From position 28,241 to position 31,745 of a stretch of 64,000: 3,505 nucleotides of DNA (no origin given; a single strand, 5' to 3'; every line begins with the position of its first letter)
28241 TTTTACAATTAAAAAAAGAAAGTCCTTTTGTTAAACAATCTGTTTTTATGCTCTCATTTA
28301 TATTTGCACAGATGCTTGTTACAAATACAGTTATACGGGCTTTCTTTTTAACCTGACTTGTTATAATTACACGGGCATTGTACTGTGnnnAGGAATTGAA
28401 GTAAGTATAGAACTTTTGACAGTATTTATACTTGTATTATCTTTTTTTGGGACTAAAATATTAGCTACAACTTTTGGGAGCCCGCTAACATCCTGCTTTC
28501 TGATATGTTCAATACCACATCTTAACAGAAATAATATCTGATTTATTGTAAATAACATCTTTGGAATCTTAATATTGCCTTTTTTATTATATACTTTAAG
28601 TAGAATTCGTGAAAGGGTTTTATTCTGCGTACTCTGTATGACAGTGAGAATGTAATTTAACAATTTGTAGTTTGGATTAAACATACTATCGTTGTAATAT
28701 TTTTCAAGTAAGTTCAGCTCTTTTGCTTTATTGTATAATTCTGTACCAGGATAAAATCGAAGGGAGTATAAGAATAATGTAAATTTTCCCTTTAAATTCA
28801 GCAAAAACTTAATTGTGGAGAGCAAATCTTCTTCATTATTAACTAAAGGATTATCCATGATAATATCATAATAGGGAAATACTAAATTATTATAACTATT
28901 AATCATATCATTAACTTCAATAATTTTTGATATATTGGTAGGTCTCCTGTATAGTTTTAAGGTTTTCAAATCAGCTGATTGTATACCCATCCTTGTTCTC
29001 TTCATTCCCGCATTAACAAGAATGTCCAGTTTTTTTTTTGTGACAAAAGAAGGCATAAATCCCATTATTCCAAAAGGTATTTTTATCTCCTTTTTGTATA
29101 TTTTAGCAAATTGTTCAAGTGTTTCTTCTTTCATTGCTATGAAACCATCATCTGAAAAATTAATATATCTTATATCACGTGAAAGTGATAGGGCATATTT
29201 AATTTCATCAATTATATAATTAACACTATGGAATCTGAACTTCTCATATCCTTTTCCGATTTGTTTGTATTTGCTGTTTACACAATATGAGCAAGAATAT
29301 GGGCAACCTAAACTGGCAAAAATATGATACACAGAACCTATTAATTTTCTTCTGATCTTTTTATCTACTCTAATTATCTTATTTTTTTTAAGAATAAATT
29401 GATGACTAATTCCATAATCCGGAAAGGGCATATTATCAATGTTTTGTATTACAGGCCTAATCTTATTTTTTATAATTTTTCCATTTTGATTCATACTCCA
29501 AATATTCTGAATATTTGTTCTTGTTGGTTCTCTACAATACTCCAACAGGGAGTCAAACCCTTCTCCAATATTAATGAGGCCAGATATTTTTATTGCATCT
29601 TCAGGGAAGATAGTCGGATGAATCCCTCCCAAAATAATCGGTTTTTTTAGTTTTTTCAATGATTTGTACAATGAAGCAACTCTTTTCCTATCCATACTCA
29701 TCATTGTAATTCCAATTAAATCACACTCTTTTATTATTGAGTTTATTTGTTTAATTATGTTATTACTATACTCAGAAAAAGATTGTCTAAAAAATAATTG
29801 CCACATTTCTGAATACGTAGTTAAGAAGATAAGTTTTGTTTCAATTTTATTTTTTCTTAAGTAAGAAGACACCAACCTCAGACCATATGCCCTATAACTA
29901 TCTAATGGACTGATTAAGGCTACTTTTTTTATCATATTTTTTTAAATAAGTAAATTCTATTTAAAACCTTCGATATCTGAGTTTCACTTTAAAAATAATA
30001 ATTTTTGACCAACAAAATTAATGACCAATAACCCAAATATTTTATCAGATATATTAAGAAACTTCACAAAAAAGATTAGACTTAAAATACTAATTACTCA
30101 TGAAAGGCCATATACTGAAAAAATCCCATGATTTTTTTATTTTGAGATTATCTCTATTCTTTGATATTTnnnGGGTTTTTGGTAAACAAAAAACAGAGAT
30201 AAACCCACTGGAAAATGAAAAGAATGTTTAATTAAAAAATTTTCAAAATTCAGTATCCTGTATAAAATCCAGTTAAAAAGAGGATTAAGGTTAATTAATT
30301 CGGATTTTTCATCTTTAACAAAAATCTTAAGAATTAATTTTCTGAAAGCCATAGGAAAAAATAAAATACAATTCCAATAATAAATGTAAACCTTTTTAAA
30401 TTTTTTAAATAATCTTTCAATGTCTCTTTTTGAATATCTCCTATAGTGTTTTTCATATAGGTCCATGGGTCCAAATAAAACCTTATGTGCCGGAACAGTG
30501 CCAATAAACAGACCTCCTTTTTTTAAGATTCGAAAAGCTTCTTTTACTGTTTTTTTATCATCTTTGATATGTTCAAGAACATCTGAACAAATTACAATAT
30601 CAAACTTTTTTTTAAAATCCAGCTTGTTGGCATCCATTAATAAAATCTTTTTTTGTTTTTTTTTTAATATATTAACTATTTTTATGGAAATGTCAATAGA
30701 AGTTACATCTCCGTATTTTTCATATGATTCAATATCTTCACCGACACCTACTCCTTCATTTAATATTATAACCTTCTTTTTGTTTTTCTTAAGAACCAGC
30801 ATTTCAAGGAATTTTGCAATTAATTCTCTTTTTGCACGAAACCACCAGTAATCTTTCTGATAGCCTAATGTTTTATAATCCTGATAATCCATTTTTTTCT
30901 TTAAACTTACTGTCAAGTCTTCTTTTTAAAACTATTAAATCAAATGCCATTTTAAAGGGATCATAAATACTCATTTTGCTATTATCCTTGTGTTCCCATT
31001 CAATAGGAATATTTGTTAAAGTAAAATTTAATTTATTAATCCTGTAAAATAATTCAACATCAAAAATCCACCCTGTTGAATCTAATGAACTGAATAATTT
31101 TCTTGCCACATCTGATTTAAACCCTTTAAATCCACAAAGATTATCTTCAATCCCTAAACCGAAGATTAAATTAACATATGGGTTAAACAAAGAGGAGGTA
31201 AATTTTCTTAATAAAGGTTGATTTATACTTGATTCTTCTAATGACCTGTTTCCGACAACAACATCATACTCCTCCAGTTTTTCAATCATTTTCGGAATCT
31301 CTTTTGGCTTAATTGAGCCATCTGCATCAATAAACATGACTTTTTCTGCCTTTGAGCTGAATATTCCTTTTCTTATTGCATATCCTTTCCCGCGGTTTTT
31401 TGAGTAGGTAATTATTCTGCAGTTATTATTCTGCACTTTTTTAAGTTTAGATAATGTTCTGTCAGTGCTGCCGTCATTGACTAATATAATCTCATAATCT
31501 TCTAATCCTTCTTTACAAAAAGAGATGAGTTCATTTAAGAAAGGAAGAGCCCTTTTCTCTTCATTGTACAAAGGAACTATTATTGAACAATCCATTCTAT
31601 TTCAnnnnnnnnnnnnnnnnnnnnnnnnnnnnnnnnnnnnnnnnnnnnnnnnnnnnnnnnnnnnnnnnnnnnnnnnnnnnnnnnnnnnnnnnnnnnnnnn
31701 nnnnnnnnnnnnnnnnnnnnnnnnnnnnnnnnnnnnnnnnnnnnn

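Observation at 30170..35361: DPPR-synthase-like UbiA prenyltransferase, GtrA-like protein, GT2 and polytopic membrane proteins: a decaprenyl-phospho-arabinose-like lipid-linked donor system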

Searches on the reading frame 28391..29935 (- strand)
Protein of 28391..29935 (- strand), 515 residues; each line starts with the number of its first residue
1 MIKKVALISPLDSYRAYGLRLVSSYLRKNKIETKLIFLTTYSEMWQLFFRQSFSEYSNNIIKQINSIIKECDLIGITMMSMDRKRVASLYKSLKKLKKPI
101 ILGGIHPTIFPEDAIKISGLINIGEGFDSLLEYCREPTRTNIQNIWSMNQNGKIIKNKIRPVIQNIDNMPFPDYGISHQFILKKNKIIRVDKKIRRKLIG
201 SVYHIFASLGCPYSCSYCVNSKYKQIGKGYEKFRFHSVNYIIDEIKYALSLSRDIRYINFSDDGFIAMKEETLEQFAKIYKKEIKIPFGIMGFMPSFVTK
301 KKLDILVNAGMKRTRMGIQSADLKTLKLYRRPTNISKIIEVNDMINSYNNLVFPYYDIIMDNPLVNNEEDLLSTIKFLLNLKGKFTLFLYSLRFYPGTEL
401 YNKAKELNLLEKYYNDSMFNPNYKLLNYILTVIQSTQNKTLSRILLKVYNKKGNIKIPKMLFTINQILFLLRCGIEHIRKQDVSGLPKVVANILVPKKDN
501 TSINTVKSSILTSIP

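Call 3: search_protein_families(library=pfam, proteins=[window:28391-29935:-], max_evalue=0.01)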
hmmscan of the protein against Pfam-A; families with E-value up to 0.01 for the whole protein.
window:28391-29935:- (515 aa): 2 families
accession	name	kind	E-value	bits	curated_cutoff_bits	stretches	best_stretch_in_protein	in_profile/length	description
PF04055.27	Radical_SAM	-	3e-14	54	29.5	1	209-376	5-164/166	Radical SAM superfamily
PF02310.24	B12-binding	-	6e-06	26.5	32.1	1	14-126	12-113/121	B12 binding domain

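Call 4: search_protein_families(library=ncbifam, proteins=[window:28391-29935:-], max_evalue=0.01)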
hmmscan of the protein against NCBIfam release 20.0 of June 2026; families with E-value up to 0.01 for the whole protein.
window:28391-29935:- (515 aa): 17 families
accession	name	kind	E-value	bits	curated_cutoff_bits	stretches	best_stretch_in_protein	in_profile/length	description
TIGR03471.1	HpnJ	equivalog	8.5e-21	74.4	577.6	1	91-412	89-395/472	hopanoid biosynthesis associated radical SAM protein HpnJ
TIGR04072.2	rSAM_ladder_B12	equivalog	1e-19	70.5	360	1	86-424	86-390/443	lipid biosynthesis B12-binding/radical SAM protein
NF038361.1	rSAM_Sden_1168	equivalog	4.3e-16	58.6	575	1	69-451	139-517/560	Sden_1168 family B12-binding radical SAM P-methyltransferase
TIGR04013.1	B12_SAM_MJ_1487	hypoth_equivalog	6.9e-16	58.1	251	1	57-403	31-356/382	TIGR04013 family B12-binding domain/radical SAM domain-containing protein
TIGR02026.1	BchE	equivalog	2.4e-13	49.8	481.35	1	99-462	94-434/497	magnesium-protoporphyrin IX monomethyl ester anaerobic oxidative cyclase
TIGR00539.1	hemN_rel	equivalog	3.1e-07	29.8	205.4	1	211-408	10-205/361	radical SAM family heme chaperone HemW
TIGR04295.1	B12_rSAM_oligo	hypoth_equivalog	1.6e-06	27.1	400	1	195-326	193-309/422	TIGR04295 family B12-binding domain-containing radical SAM protein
NF006067.1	PRK08208.1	equivalog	1.8e-06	27.2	380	1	211-405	45-240/427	STM4012 family radical SAM protein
NF045585.1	rSAM_slr0320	equivalog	2.2e-05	23.2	775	1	208-419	241-452/511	photosystem II high light acclimation radical SAM protein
TIGR04479.1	bcpD_PhpK_rSAM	subfamily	5.8e-05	21.6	600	1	194-338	233-369/504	PhpK family radical SAM P-methyltransferase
NF033070.1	rSAM_AprD4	equivalog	5.9e-05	22.1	500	1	203-406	197-392/456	AprD4 family radical SAM diol-dehydratase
TIGR04367.1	HpnR_B12_rSAM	equivalog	0.00074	18.2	650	1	204-402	188-371/490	hopanoid C-3 methylase HpnR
NF050148.1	rSAM_ApyD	equivalog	0.0015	17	750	1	72-246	76-238/645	RiPP biosynthesis radical SAM protein ApyD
TIGR03994.1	rSAM_HemZ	equivalog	0.0026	16.9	321.4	1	185-378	66-263/401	coproporphyrinogen dehydrogenase HemZ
TIGR01212.1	TIGR01212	equivalog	0.0027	16.9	180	1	291-403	114-226/302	tRNA modification radical SAM protein MnmL/YtqA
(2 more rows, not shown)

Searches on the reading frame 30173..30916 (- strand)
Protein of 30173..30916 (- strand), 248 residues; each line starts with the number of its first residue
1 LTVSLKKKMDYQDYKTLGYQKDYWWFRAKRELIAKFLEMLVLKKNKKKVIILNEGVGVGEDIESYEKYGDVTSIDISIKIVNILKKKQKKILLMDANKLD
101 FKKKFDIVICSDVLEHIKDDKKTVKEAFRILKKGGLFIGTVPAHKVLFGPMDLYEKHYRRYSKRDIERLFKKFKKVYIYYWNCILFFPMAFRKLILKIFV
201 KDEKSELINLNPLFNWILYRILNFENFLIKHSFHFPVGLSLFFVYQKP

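Call 3: search_protein_families(library=pfam, proteins=[window:30173-30916:-], max_evalue=0.01)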
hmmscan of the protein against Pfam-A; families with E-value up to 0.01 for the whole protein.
window:30173-30916:- (248 aa): 6 families
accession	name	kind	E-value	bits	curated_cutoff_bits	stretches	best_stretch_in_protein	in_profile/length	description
PF08241.18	Methyltransf_11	-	1.3e-16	61.5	21.2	1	55-138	4-94/95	Methyltransferase domain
PF13489.12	Methyltransf_23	-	4.2e-14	53.1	27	1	31-173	7-157/164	Methyltransferase domain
PF13649.12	Methyltransf_25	-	8.9e-12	46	27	1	51-135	1-97/97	Methyltransferase domain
PF13847.12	Methyltransf_31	-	4.9e-09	36.5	27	1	69-143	29-113/145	Methyltransferase domain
PF08242.18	Methyltransf_12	-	5e-09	37.2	30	1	55-137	4-98/98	Methyltransferase domain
PF01209.24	Ubie_methyltran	-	1.6e-07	31.4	20.1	1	63-189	67-200/233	ubiE/COQ5 methyltransferase family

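Call 4: search_protein_families(library=ncbifam, proteins=[window:30173-30916:-], max_evalue=0.01)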
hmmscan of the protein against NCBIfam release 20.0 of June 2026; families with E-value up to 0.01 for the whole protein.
window:30173-30916:- (248 aa): 22 families
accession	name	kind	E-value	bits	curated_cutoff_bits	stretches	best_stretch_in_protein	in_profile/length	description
TIGR02072.1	BioC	equivalog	1.3e-11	44.8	184.95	1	30-179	17-177/244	malonyl-ACP O-methyltransferase BioC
TIGR01934.1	MenG_MenH_UbiE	subfamily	8.1e-09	35.1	158.35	1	45-189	39-190/223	ubiquinone/menaquinone biosynthesis methyltransferase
TIGR01983.1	UbiG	equivalog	1e-08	34.8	102.95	1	44-141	46-154/228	bifunctional 2-polyprenyl-6-hydroxyphenol methylase/3-demethylubiquinol 3-O-methyltransferase UbiG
NF045667.1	MTase_DVU1556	equivalog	8.6e-08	31.9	155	1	40-138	15-118/213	DVU_1556 family methyltransferase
NF041537.1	ArsM_AhpD_UU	exception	4.8e-07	28.9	510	1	79-150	112-188/345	arsenite methyltransferase/AhpD domain selenoprotein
NF001241.0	PRK00216.1-2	equivalog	3.5e-06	26.8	327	1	44-188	50-195/231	demethylmenaquinone methyltransferase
NF040539.1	AST_met_ArsM_2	exception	1.4e-05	25.1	240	1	53-140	62-164/262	putative arsinothricin biosynthesis methyltransferase ArsM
NF041536.1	ArsM_DUF2284_UU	exception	2.5e-05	22.8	575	1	81-138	121-179/459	arsenite methyltransferase/DUF2284 domain selenoprotein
NF001243.0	PRK00216.1-4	equivalog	2.8e-05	23.5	235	1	67-189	71-200/237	demethylmenaquinone methyltransferase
NF045882.1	PLipidMtase_Leg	equivalog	3.7e-05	23.6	390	1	40-135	35-139/207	phospholipid N-methyltransferase PmtA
NF047649.1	MTase_UXPK_star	exception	4.7e-05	22.5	460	1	84-138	125-180/283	methyltransferase/UXPK-star double selenoprotein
NF001244.0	PRK00216.1-5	equivalog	7.3e-05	22.2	216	1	64-188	69-201/236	bifunctional demethylmenaquinone methyltransferase/2-methoxy-6-polyprenyl-1,4-benzoquinol methylase UbiE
TIGR02021.1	BchM-ChlM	equivalog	0.00027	20.4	158.9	1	33-121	41-135/218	magnesium protoporphyrin IX methyltransferase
NF041675.1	sarc_dimgly_tmase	equivalog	0.00034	20.6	550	1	103-143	133-173/278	sarcosine/dimethylglycine N-methyltransferase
NF052510.1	methyltran_MpqE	exception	0.00045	19.7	335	1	79-139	90-151/234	methyl-plastoquinone biosynthesis methyltransferase MpqE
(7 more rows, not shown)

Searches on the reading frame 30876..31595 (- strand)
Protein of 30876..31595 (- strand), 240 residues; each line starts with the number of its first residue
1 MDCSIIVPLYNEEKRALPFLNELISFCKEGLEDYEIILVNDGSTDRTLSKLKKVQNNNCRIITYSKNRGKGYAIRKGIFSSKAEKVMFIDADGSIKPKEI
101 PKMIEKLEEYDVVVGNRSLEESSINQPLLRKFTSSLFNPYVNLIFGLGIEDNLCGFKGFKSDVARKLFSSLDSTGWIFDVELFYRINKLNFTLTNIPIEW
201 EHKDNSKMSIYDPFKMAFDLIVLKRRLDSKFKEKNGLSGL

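Call 3: search_protein_families(library=pfam, proteins=[window:30876-31595:-], max_evalue=0.01)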
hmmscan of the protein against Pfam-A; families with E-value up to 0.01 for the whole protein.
window:30876-31595:- (240 aa): 2 families
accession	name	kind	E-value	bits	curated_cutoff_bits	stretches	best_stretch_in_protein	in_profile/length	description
PF00535.33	Glycos_transf_2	-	4.4e-30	105.2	23.3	1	4-168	1-168/168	Glycosyl transferase family 2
PF10111.15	Glyco_tranf_2_2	-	4.4e-10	40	27.3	1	4-105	1-104/276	Glycosyltransferase like family 2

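Call 4: search_protein_families(library=ncbifam, proteins=[window:30876-31595:-], max_evalue=0.01)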
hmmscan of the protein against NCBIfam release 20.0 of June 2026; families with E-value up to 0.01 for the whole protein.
window:30876-31595:- (240 aa): 22 families
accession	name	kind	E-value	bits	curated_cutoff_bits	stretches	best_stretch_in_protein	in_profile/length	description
TIGR04182.1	glyco_TIGR04182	equivalog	2.9e-21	76.1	325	1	3-220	2-210/293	S-layer glycoprotein N-glycosyltransferase AglJ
NF047588.1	GlcsyltransPgfSStrep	equivalog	8.2e-21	74.5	500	1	1-163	1-163/308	glycosyltransferase PgfS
NF007986.1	PRK10714.1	equivalog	2e-19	69.8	529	1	3-221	8-223/316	undecaprenyl-phosphate 4-deoxy-4-formamido-L-arabinose transferase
TIGR03937.1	PgaC_IcaA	equivalog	1.2e-17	63.9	422.3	1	3-111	47-154/407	poly-beta-1,6-N-acetyl-D-glucosamine synthase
NF007482.0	PRK10073.1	equivalog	1.5e-14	53.8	423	1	3-112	8-117/334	glycosyltransferase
NF058614.1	PPMAGASynPpgS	equivalog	1.1e-13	51.1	370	1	2-207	1-203/226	polyprenyl-phospho-N-acetylgalactosaminyl synthase PpgS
NF041391.1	DPhHxTase_Halo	equivalog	3.6e-13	49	375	1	10-215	4-196/213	dolichyl-phosphate hexose transferase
TIGR03111.1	glyc2_xrt_Gpos1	hypoth_equivalog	4.5e-12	45.5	363.95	1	3-111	51-160/439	TIGR03111 family XrtG-associated glycosyltransferase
TIGR04283.1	glyco_like_mftF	equivalog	8.3e-12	45.2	182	1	4-111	2-101/221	TIGR04283 family arsenosugar biosynthesis glycosyltransferase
NF041875.1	EPS_EpsD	equivalog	1.4e-11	44.4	370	1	4-137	2-136/325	exopolysaccharide biosynthesis glycosyltransferase EpsD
NF047683.1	TeichurnBiosyTuaG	equivalog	1.5e-10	41.2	400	1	3-112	8-116/252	teichuronic acid biosynthesis protein TuaG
NF038302.1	EPS_HpsE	equivalog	5.2e-09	35.5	300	1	1-100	1-104/307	hormogonium polysaccharide biosynthesis glycosyltransferase HpsE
NF050050.1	ProtGlycPglI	equivalog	2.8e-08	33.5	500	1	4-123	5-125/306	GalNAc(5)-diNAcBac-PP-undecaprenol beta-1,3-glucosyltransferase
TIGR03965.1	mycofact_glyco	equivalog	8.4e-08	31.5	280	1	2-113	75-185/467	mycofactocin biosynthesis glycosyltransferase MftF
TIGR04242.1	nodulat_NodC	equivalog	9.9e-08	31.3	550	1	4-112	51-161/395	chitooligosaccharide synthase NodC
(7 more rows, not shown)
